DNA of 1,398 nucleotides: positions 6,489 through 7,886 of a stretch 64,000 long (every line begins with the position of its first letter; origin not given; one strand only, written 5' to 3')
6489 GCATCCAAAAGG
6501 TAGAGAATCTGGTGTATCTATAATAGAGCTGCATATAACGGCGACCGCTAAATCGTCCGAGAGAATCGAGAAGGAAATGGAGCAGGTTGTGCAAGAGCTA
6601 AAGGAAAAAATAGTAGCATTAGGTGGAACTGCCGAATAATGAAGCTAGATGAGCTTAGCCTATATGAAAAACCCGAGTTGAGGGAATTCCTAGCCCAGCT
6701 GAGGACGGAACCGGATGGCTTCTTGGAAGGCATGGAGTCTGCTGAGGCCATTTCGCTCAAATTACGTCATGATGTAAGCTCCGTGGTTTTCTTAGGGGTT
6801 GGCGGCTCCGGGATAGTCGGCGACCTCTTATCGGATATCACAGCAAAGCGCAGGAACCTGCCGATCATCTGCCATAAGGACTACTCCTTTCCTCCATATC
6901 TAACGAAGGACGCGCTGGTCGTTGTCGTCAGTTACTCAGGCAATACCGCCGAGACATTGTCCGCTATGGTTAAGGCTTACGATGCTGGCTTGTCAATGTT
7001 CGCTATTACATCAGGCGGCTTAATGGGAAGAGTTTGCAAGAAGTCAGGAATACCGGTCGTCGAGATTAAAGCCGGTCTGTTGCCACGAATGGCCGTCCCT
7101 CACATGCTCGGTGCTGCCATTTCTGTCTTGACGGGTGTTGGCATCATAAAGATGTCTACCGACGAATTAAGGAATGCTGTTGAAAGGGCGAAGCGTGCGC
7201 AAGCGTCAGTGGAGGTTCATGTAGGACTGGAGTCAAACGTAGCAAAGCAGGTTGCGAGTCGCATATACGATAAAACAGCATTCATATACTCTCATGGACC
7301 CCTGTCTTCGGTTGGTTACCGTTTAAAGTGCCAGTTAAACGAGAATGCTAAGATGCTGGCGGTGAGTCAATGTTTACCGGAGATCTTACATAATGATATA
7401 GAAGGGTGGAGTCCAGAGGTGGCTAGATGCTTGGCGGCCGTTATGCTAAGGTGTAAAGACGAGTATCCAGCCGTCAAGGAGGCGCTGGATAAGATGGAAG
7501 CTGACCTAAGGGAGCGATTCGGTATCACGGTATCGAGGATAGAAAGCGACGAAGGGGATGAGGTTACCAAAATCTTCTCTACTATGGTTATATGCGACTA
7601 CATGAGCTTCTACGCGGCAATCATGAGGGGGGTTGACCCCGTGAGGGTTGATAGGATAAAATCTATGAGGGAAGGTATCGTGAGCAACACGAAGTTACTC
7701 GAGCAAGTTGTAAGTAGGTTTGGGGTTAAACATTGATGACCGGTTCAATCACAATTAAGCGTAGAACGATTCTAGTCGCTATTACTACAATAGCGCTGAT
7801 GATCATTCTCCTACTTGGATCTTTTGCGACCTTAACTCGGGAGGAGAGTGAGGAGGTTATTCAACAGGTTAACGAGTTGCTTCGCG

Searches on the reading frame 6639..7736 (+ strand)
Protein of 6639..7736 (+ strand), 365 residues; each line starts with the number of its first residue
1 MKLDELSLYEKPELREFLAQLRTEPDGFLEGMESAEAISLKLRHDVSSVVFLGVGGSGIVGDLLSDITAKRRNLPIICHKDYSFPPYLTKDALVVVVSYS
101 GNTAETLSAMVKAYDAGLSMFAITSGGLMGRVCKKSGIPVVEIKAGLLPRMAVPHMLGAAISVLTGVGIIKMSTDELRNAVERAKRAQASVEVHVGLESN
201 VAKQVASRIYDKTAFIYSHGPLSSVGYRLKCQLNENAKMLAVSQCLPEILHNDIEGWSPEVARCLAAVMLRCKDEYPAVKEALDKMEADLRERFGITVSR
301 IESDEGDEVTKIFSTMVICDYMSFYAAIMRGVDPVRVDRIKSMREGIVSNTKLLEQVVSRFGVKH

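Call 41: search_protein_families(library=ncbifam, proteins=[window:6639-7736:+], max_evalue=0.001)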
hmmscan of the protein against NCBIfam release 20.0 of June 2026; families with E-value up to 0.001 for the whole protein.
window:6639-7736:+ (365 aa): 10 families
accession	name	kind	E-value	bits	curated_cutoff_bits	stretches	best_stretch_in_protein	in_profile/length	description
NF006425.0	PRK08674.1-5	equivalog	3.3e-69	233.5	471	1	2-347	4-353/358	bifunctional phosphoglucose/phosphomannose isomerase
TIGR02128.1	G6PI_arch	equivalog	1.2e-67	228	213.9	1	28-346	5-306/308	bifunctional phosphoglucose/phosphomannose isomerase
NF006426.0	PRK08674.1-6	subfamily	7.7e-64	215.8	295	1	25-346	24-348/354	bifunctional phosphoglucose/phosphomannose isomerase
NF006423.0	PRK08674.1-2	equivalog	1e-61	208.6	254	1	30-346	12-315/317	bifunctional phosphoglucose/phosphomannose isomerase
NF006422.0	PRK08674.1-1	subfamily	9.4e-39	133.7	317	1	46-345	23-293/302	bifunctional phosphoglucose/phosphomannose isomerase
NF006424.0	PRK08674.1-3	equivalog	4.1e-38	131.7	730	1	2-343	5-348/355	bifunctional phosphoglucose/phosphomannose isomerase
NF001484.0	PRK00331.1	subfamily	6.2e-06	24.9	381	1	40-215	280-461/601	isomerizing glutamine--fructose-6-phosphate transaminase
NF041128.1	glucosaP_deam_GlmD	equivalog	2.4e-05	23.7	580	0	18-123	4-112/323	glucosamine-6-phosphate deaminase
TIGR01135.1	glmS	equivalog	0.00027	19.6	418.05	1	85-217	333-468/607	glutamine--fructose-6-phosphate transaminase (isomerizing)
NF010701.0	PRK14101.1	equivalog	0.00074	17.8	920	0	43-188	465-616/638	bifunctional transcriptional regulator/glucokinase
